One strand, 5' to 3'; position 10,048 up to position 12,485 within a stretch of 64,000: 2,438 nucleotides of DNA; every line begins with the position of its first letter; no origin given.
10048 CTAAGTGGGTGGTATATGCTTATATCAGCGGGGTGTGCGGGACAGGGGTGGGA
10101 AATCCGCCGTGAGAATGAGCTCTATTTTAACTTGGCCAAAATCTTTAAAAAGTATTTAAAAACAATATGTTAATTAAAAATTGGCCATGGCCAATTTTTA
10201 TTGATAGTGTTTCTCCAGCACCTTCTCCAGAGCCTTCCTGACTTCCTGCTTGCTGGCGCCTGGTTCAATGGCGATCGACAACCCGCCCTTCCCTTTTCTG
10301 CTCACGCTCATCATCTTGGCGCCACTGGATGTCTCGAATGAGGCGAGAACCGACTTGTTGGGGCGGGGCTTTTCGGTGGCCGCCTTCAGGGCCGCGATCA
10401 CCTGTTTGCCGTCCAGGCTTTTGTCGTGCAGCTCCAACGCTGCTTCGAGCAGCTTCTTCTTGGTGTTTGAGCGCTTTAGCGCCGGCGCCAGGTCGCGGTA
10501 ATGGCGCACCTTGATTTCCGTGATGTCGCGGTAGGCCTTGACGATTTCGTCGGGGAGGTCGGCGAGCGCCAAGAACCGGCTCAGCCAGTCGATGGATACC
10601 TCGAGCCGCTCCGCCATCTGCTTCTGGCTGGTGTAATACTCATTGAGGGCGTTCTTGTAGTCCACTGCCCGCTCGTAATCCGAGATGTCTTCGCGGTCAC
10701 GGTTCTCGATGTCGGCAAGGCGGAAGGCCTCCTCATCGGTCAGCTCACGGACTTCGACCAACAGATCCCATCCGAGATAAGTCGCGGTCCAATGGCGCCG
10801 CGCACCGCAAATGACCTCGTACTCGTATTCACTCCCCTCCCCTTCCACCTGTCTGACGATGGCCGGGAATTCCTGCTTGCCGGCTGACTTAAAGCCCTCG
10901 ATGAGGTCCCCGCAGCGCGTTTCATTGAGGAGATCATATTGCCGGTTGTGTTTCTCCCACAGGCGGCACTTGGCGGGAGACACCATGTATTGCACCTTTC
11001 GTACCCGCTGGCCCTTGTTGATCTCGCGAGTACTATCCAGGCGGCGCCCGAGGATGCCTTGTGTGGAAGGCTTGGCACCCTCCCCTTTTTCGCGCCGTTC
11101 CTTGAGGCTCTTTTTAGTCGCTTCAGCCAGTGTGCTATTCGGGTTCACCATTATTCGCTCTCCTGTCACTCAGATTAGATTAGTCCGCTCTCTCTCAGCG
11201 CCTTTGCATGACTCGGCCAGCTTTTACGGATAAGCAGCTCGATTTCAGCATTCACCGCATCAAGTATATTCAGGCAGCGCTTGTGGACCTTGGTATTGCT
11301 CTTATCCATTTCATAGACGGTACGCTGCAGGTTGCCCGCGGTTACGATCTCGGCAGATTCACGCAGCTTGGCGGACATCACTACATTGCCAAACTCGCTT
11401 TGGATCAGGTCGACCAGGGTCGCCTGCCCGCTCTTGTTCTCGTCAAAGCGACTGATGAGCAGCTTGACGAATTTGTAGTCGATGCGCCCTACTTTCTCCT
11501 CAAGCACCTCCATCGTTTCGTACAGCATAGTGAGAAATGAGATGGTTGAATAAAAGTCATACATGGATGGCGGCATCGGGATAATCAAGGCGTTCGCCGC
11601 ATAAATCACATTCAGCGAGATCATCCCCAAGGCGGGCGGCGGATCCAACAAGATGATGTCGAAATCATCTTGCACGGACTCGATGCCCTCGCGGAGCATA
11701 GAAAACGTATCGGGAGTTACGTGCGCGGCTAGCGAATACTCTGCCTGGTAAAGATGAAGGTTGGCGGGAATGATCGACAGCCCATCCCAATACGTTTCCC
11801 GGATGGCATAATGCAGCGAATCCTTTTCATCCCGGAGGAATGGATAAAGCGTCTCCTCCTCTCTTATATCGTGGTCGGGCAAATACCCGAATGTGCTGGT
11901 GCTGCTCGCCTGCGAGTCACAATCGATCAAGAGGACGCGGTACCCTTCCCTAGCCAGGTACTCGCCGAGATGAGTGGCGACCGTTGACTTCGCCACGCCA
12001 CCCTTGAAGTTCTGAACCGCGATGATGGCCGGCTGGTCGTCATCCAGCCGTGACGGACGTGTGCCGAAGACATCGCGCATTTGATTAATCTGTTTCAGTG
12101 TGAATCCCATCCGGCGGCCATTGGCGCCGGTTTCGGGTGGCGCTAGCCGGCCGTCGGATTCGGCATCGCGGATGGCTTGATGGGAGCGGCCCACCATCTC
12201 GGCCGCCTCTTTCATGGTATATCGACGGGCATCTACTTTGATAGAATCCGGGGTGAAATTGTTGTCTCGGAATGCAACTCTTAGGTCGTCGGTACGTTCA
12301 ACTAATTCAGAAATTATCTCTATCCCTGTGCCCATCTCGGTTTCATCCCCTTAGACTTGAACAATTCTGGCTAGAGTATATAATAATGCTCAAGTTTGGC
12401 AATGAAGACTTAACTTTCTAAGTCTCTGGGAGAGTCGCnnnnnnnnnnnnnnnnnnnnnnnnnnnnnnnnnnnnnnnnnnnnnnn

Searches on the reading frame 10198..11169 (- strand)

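Call 24: search_protein_families(library=pfam, proteins=[window:10198-11169:-], max_evalue=0.001)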
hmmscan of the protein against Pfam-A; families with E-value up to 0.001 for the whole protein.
window:10198-11169:- (323 aa): 3 families
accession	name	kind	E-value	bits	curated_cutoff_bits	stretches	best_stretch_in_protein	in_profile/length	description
PF18090.7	SoPB_HTH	-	5.8e-11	42.8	27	1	162-232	1-72/75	Centromere-binding protein HTH domain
PF17762.8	HTH_ParB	-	8.1e-07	29.6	22.6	1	160-246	1-85/102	ParB HTH domain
PF02195.25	ParB_N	-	1.5e-05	25.4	26.3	1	88-156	29-93/95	ParB N-terminal domain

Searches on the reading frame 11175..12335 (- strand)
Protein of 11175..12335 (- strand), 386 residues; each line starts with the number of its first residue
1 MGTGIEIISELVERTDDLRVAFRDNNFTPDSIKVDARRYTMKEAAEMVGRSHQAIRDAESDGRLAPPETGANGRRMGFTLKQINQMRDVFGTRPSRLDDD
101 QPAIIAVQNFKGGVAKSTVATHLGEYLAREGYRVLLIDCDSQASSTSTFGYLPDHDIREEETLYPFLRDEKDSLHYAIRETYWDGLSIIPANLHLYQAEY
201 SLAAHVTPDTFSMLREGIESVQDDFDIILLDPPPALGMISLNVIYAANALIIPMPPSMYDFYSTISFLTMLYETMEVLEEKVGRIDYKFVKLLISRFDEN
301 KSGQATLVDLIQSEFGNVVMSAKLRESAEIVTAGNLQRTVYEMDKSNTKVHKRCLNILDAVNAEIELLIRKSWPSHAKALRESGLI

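Call 24: search_protein_families(library=pfam, proteins=[window:11175-12335:-], max_evalue=0.001)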
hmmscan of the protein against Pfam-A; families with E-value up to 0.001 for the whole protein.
window:11175-12335:- (386 aa): 6 families
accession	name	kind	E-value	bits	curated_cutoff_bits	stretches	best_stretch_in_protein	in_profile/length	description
PF13614.12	AAA_31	-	1.1e-36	126.8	27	1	104-273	3-166/177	AAA domain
PF01656.29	CbiA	-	2.6e-20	73.1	25.4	1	105-335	1-120/125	CobQ/CobB/MinD/ParA nucleotide binding domain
PF10609.15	ParA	-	2.2e-09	37.5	27.1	1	104-252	5-142/246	NUBPL iron-transfer P-loop NTPase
PF09140.17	MipZ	-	1e-08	35.3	20.7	1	104-147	2-45/262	ATPase MipZ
PF06564.18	CBP_BcsQ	-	1.1e-05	25.5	21.3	1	104-245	3-136/234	Cellulose biosynthesis protein BcsQ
PF00142.24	Fer4_NifH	-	2.6e-05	24.3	25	1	111-148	8-45/271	4Fe-4S iron sulfur cluster binding proteins, NifH/frxC family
